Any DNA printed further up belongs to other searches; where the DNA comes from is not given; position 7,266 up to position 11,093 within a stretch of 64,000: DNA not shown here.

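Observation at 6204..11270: Orphan 1508-aa sequon-rich surface protein with a dedicated upstream membrane protein and a strong TATA promoter.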

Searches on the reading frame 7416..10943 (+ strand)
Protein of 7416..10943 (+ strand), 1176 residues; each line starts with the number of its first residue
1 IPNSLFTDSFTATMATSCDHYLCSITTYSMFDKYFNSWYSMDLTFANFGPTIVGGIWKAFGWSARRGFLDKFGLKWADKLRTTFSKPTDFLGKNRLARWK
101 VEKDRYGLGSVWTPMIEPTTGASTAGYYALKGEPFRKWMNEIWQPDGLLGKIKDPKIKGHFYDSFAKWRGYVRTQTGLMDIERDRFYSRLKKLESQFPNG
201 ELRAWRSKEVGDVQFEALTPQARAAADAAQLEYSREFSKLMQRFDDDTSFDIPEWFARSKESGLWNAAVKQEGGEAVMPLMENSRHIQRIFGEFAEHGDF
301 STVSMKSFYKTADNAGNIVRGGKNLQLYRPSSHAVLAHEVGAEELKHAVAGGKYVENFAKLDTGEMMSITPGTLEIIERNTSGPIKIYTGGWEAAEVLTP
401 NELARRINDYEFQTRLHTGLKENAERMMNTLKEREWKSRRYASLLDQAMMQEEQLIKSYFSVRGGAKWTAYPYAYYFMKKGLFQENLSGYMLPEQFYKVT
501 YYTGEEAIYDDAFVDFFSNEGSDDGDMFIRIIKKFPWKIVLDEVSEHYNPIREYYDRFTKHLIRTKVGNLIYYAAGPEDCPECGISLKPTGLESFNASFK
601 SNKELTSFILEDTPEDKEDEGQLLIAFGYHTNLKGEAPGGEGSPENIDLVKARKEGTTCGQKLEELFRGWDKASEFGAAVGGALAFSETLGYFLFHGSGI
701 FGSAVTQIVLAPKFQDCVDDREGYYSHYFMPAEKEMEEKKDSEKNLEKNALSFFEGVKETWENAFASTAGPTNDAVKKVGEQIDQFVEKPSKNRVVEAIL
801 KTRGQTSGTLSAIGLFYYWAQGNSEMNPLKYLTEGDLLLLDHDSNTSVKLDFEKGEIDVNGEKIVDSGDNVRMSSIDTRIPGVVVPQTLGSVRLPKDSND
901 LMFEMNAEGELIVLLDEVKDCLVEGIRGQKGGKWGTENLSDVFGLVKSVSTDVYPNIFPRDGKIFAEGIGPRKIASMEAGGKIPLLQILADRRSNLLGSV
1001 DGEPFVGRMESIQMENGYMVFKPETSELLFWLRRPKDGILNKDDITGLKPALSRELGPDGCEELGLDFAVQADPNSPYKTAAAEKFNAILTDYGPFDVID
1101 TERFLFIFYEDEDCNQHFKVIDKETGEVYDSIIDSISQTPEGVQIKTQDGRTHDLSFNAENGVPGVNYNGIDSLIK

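Call 40: search_protein_representatives(alignment_id=A4)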
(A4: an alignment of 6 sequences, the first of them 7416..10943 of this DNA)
Query: 6 sequences, 1145 profile positions. Proteins with E-value up to 0.001 (for the whole library): 183; up to 1e-10: 146; up to 1e-30: 116. The best 150 are listed.
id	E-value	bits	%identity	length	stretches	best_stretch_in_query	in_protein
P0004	0.0e+00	1742.0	-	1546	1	1-1145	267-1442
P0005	0.0e+00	1719.8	-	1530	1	1-1145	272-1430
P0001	0.0e+00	1679.0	-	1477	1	1-1144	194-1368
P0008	0.0e+00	1597.1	-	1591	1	1-1144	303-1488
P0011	0.0e+00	1559.0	-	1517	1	1-1145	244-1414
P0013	0.0e+00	1407.7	-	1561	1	1-1143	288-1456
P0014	0.0e+00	1380.0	-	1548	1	2-1144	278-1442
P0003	0.0e+00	1369.5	-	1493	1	2-1144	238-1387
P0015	0.0e+00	1357.7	-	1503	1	1-1145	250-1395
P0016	0.0e+00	1329.2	-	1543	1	1-1145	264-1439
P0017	0.0e+00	1320.5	-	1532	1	1-1145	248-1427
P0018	0.0e+00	1320.1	-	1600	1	1-1145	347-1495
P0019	0.0e+00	1291.5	-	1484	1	1-1144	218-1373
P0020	0.0e+00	1290.4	-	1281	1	1-1144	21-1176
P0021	0.0e+00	1195.7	-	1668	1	1-1143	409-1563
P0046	0.0e+00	1056.0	-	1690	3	283-1144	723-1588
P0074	6.1e-165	567.4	-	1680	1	1-1144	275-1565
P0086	3.2e-126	439.2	-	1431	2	298-1143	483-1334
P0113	1.4e-46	175.4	-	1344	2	441-1098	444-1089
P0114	6.7e-45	169.9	-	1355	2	459-1092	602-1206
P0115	4.1e-42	160.6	-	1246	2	461-1139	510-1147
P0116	5.4e-42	160.3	-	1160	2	434-1064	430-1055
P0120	1.7e-36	142.0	-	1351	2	457-1063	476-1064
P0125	5.0e-30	120.6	-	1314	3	574-1144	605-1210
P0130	2.3e-22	95.2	-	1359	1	842-1138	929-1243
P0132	6.9e-19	83.7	-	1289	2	454-1138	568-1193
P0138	3.4e-14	68.2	-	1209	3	436-708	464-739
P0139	2.1e-13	65.6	-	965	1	842-1138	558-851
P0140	6.3e-13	64.0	-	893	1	756-1134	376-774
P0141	6.6e-13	63.9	-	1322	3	457-708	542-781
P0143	1.4e-12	62.8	-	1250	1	777-1119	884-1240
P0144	1.4e-12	62.8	-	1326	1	740-1134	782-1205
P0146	2.6e-12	61.9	-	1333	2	960-1138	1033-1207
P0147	2.3e-11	58.8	-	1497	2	945-1134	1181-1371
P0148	2.4e-11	58.7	-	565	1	672-1144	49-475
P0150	6.3e-11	57.4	-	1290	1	869-1138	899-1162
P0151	6.5e-11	57.3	-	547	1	775-1135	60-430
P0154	3.0e-10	55.1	-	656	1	852-1135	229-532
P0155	9.5e-10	53.5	-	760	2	1041-1138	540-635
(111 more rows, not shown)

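Call 43: search_protein_families(library=pfam, proteins=[P0086, P0113, P0114, P0125, P0130, P0143, P0147], max_evalue=0.01)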
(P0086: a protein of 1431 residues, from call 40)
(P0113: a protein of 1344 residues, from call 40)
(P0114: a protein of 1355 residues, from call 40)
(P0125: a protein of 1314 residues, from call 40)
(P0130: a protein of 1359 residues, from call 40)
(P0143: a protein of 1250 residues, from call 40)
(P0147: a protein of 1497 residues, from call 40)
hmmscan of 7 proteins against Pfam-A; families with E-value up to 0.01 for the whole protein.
P0086 (1431 aa): 0 families

P0113 (1344 aa): 0 families

P0114 (1355 aa): 0 families

P0125 (1314 aa): 0 families

P0130 (1359 aa): 0 families

P0143 (1250 aa): 0 families

P0147 (1497 aa): 0 families

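Call 44: list_cluster_members(proteins=[P0013, P0021, P0046, P0074, P0086, P0113, P0125, P0130, P0143, P0147])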
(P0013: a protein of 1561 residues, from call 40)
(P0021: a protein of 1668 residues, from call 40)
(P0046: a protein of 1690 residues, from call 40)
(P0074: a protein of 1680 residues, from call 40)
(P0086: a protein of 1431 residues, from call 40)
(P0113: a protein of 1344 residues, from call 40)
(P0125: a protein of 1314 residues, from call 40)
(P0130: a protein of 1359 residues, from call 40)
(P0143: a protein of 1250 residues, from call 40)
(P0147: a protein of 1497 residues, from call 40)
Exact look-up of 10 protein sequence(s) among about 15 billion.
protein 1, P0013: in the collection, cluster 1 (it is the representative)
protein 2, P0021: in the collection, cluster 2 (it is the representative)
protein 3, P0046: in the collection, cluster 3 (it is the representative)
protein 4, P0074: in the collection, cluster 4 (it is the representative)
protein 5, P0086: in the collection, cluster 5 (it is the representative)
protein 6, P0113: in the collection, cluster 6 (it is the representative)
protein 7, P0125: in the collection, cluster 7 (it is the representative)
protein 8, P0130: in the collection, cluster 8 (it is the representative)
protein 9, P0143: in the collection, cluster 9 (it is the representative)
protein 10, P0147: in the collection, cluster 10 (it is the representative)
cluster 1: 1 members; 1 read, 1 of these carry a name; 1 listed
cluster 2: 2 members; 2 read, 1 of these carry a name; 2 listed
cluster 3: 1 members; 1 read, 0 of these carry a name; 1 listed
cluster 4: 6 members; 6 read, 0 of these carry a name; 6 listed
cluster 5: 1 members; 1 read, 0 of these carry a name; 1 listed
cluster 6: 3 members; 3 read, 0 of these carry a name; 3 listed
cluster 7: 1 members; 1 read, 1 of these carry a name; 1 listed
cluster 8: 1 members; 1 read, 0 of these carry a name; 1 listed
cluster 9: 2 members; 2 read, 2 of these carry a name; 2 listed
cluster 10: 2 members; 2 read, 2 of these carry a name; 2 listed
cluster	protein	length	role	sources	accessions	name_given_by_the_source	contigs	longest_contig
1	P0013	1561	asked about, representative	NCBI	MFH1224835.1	MAG: hypothetical protein V1676_03450 [Candidatus Diapherotrites archaeon]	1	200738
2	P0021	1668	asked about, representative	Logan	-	-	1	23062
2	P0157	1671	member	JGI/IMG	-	hypothetical protein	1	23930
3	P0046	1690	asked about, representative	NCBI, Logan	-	-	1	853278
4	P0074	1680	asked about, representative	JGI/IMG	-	-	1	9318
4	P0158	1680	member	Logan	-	-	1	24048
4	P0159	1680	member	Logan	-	-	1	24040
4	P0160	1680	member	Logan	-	-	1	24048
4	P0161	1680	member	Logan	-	-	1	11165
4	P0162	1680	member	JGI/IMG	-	-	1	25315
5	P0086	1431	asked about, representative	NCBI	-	-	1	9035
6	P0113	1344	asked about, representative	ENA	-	-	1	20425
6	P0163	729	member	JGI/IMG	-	-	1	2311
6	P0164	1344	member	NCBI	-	-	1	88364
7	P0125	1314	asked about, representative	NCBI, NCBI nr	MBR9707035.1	MAG: hypothetical protein GOV15_01230 [Candidatus Diapherotrites archaeon] | hypothetical protein [Candidatus Diapherotrites archaeon]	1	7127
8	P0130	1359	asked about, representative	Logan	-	-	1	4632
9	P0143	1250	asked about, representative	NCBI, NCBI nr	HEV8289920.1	MAG TPA: hypothetical protein VGQ00_03155, partial [Candidatus Norongarragalinales ... | hypothetical protein [Candidatus Norongarragalinales archaeon]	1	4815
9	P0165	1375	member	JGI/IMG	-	hypothetical protein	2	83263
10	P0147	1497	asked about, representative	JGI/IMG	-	hypothetical protein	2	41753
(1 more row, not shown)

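Call 83: find_encoding_contigs(protein=P0113, flank=9000, max_places=1)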
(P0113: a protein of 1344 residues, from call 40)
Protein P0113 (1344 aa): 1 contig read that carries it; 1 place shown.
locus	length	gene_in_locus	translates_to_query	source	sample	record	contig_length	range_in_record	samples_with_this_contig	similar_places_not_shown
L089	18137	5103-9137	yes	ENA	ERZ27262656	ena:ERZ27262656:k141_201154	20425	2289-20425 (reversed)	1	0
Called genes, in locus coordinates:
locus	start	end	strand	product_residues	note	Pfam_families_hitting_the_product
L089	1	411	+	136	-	?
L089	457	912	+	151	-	-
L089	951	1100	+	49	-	-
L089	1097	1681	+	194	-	-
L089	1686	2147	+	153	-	-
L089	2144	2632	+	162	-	-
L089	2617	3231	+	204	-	-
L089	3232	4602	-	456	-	-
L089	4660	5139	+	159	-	-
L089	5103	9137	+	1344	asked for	-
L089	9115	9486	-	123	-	PF04322:DUF473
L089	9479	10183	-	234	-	PF09754:PAC2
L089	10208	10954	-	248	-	-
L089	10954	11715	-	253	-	PF00482:T2SSF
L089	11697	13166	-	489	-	PF12837:Fer4_6 (weak), PF00037:Fer4, PF00437:T2SSE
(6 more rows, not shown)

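Call 84: find_encoding_contigs(protein=P0165, flank=9000, max_places=1)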
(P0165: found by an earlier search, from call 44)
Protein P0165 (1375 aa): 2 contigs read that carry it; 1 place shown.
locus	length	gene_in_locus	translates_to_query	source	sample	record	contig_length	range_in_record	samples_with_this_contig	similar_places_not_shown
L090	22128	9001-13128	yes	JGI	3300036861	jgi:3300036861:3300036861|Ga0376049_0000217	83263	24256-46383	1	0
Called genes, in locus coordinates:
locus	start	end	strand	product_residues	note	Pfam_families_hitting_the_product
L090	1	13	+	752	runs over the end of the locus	PF00437:T2SSE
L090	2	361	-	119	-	PF13513:HEAT_EZ (faint), PF02985:HEAT (faint), PF13646:HEAT_2, PF03130:HEAT_PBS (faint)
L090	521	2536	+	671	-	-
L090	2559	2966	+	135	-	-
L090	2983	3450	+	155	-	-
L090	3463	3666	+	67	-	-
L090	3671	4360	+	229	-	-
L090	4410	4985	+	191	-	-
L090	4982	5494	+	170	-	-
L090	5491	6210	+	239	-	-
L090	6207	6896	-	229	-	-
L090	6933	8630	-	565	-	-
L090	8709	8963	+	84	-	-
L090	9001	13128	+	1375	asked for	-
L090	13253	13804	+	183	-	-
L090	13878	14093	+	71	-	-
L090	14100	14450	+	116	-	PF02452:PemK_toxin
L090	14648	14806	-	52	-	-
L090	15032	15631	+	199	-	PF04893:Yip1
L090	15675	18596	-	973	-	PF00133:tRNA-synt_1, PF09334:tRNA-synt_1g, PF13603:tRNA-synt_1_2, PF01406:tRNA-synt_1e, PF09334:tRNA-synt_1g, PF08264:Anticodon_1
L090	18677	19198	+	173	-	-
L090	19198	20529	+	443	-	-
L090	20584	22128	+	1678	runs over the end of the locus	PF02369:Big_1 (faint), PF11974:bMG3 (faint), PF13620:CarboxypepD_reg (weak), PF17789:MG4 (faint), PF24107:DUF7382 (faint)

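Call 85: find_encoding_contigs(protein=P0147, flank=9000, max_places=1)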
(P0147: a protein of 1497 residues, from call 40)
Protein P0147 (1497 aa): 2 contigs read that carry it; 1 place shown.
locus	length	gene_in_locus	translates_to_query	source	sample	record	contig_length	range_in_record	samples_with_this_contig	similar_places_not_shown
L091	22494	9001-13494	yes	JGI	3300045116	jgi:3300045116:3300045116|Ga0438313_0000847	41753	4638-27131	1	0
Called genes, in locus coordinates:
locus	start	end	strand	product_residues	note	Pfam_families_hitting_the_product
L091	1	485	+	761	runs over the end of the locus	PF00437:T2SSE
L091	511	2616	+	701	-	-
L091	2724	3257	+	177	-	-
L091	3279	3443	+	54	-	-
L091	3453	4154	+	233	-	-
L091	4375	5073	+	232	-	-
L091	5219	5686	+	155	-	-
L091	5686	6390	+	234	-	-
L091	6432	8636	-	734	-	-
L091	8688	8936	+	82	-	-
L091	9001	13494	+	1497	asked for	-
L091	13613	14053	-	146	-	-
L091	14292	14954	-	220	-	PF01813:ATP-synt_D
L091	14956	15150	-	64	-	-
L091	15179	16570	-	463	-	PF02874:ATP-synt_ab_N, PF00006:ATP-synt_ab, PF22919:ATP-synt_VA_C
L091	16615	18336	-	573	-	PF02874:ATP-synt_ab_N, PF16886:ATP-synt_ab_Xtn, PF00006:ATP-synt_ab, PF22919:ATP-synt_VA_C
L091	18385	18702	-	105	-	PF01990:ATP-synt_F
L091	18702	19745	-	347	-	PF01992:vATP-synt_AC39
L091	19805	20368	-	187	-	PF01991:vATP-synt_E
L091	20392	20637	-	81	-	PF00137:ATP-synt_C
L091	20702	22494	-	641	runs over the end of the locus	PF01496:V_ATPase_I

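Call 95: search_protein_families(library=pfam, proteins=[P0139, P0140, P0148, P0151, P0154, P0155, P0138, P0141, P0144, P0146], max_evalue=0.001)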
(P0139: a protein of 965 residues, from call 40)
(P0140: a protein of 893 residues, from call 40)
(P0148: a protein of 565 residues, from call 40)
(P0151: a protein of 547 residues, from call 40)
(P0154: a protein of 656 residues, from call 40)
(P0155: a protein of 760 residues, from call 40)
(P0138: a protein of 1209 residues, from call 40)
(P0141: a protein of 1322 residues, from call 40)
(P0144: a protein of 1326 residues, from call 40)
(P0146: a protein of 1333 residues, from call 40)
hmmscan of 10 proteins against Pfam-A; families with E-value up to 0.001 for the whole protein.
P0139 (965 aa): 0 families

P0140 (893 aa): 0 families

P0148 (565 aa): 0 families

P0151 (547 aa): 0 families

P0154 (656 aa): 0 families

P0155 (760 aa): 0 families

P0138 (1209 aa): 0 families

P0141 (1322 aa): 0 families

P0144 (1326 aa): 0 families

P0146 (1333 aa): 0 families
